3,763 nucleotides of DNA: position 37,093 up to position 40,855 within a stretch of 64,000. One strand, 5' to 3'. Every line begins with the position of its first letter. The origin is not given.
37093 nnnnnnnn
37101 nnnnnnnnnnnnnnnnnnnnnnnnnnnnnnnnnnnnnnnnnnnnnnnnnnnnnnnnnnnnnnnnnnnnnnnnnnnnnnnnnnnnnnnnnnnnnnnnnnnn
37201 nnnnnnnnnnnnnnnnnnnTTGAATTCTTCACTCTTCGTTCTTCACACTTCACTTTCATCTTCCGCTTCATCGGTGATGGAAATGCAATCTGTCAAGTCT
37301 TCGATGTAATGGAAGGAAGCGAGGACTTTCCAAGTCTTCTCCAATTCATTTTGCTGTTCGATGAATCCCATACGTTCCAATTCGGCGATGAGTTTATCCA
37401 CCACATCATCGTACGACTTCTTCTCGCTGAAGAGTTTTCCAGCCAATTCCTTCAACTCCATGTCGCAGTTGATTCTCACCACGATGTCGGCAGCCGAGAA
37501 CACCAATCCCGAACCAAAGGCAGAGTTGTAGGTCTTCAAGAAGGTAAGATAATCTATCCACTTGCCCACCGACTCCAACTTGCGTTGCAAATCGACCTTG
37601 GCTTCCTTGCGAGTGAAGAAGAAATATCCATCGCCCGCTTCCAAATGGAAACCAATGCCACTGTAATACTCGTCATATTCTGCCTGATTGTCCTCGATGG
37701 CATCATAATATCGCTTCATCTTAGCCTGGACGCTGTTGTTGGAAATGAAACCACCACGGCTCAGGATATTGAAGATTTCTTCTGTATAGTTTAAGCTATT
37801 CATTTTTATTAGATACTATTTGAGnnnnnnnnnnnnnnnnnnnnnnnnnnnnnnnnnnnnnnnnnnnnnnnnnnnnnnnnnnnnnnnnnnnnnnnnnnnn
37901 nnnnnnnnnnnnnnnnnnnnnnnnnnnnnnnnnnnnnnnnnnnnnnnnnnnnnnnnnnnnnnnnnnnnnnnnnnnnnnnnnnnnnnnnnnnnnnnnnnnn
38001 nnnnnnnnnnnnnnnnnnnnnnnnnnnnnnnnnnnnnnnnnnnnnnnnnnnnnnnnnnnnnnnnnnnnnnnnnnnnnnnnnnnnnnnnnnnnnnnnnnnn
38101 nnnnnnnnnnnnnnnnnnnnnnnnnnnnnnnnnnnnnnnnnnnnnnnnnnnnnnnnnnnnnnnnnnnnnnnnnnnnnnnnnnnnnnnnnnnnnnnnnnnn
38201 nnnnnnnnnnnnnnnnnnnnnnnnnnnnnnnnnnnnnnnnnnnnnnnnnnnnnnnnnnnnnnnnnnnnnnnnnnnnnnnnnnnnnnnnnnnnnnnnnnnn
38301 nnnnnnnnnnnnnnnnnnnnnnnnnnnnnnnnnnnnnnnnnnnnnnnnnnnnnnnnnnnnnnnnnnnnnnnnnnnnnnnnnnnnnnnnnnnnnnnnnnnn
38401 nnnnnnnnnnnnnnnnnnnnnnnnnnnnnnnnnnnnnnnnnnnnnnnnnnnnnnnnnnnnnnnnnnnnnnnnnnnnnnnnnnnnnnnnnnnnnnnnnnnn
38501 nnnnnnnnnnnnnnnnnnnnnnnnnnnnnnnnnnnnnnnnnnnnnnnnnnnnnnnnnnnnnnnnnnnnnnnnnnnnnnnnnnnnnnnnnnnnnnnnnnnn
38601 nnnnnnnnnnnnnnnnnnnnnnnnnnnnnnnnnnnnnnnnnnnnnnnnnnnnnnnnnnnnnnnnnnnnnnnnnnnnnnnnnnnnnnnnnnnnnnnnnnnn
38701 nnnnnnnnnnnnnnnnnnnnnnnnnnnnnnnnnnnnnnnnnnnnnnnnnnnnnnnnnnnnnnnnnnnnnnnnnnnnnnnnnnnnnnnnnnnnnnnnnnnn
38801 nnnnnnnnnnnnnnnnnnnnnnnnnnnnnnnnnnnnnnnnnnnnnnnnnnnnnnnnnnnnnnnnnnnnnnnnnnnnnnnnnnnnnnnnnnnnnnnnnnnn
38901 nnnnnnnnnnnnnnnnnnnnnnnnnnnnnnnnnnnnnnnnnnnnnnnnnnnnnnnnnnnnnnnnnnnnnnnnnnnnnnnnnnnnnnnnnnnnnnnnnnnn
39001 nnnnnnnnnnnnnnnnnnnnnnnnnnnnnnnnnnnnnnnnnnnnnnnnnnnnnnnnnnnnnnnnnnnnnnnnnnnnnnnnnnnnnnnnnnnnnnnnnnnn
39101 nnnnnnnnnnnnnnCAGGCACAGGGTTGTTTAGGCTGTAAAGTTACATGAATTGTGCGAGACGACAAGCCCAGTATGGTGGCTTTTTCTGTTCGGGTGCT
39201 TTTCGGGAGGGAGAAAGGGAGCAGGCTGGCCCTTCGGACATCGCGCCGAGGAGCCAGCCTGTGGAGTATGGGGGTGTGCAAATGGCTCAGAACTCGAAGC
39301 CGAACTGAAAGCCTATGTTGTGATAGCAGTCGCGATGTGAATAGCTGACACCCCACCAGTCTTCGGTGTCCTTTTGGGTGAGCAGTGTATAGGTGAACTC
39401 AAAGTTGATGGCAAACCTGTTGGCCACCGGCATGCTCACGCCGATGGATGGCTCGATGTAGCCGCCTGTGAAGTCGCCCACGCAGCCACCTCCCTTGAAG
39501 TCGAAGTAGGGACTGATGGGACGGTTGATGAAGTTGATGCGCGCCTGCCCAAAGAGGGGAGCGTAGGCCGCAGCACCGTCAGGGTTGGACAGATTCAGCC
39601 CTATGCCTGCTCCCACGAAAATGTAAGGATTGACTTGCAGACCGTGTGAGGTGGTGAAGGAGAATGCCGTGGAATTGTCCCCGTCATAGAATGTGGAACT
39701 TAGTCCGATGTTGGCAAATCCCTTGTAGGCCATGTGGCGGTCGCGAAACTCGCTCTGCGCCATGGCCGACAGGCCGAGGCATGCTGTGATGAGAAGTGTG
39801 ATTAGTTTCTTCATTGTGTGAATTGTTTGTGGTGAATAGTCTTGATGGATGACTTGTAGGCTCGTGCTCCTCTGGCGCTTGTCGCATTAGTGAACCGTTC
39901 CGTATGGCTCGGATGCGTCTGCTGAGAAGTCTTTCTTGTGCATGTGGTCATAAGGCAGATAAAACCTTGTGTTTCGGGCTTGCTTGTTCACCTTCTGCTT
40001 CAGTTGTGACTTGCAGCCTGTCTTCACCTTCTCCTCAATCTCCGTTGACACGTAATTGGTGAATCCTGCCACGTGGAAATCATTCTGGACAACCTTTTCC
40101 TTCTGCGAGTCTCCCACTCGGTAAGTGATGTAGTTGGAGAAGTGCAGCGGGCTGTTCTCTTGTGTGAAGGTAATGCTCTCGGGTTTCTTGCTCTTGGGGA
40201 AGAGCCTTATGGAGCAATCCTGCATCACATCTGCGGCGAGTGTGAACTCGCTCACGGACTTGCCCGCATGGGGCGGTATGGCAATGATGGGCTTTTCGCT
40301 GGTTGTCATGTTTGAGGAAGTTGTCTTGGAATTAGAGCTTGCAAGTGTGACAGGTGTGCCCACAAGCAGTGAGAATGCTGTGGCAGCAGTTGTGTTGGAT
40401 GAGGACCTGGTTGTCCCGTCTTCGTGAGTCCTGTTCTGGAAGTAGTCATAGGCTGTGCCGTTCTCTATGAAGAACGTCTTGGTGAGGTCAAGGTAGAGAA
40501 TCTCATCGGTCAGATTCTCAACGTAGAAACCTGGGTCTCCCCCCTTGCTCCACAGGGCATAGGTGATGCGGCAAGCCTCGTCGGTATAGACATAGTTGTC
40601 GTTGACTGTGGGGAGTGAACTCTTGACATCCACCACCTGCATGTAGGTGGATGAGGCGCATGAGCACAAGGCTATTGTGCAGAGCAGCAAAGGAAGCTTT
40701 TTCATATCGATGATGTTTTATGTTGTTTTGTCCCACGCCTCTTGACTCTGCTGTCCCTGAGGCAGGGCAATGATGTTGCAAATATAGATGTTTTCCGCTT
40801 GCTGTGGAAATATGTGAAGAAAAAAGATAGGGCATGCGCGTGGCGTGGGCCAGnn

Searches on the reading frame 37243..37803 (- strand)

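Call 5: search_protein_families(library=pfam, proteins=[window:37243-37803:-], max_evalue=0.01)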
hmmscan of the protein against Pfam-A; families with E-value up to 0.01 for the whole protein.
window:37243-37803:- (186 aa): 1 family
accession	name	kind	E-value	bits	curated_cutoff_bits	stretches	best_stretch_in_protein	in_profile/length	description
PF21980.2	MksE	-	1e-42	146.7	27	1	6-170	2-162/163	Condensin complex protein MksE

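Call 7: search_protein_families(library=padloc, proteins=[window:37243-37803:-], max_evalue=0.01)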
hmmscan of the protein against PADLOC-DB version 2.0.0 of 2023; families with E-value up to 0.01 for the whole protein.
window:37243-37803:- (186 aa): 2 families
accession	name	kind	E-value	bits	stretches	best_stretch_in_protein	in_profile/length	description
PDLC00477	JetB1|JetB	-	0.00034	18.9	0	30-71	25-70/189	DUF4194 domain; MukE-like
PDLC00487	JetB1|JetB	-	0.00055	17.9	0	130-161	135-166/195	DUF4194 domain; MukE-like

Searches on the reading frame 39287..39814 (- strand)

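Call 5: search_protein_families(library=pfam, proteins=[window:39287-39814:-], max_evalue=0.01)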
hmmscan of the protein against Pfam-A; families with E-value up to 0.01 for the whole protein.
window:39287-39814:- (175 aa): 1 family
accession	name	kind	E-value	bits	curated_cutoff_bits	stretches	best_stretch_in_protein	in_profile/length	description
PF13505.12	OMP_b-brl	-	3.6e-05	24.4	28.7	1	6-157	2-158/175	Outer membrane protein beta-barrel domain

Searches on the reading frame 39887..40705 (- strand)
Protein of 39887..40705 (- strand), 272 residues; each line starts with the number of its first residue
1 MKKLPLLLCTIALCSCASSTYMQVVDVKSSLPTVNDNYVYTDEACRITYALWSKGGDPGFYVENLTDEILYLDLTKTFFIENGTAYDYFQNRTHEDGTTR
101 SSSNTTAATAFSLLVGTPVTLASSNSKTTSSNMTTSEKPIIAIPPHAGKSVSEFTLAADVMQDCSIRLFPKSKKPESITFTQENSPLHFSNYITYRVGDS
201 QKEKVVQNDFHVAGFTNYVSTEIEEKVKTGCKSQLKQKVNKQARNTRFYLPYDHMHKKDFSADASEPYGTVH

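Call 5: search_protein_families(library=pfam, proteins=[window:39887-40705:-], max_evalue=0.01)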
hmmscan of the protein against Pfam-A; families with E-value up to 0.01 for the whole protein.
window:39887-40705:- (272 aa): 0 families

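Call 7: search_protein_families(library=padloc, proteins=[window:39887-40705:-], max_evalue=0.01)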
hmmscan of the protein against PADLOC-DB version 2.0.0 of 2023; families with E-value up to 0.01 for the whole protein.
window:39887-40705:- (272 aa): 1 family
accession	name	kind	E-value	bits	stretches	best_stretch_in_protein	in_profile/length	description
PDLC00762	PycC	-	0.0056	13.6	1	170-226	248-304/508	Pycsar cyclase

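Call 8: search_protein_families(library=ncbifam, proteins=[window:39887-40705:-], max_evalue=0.01)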
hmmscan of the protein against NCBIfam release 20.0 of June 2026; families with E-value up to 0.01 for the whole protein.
window:39887-40705:- (272 aa): 0 families
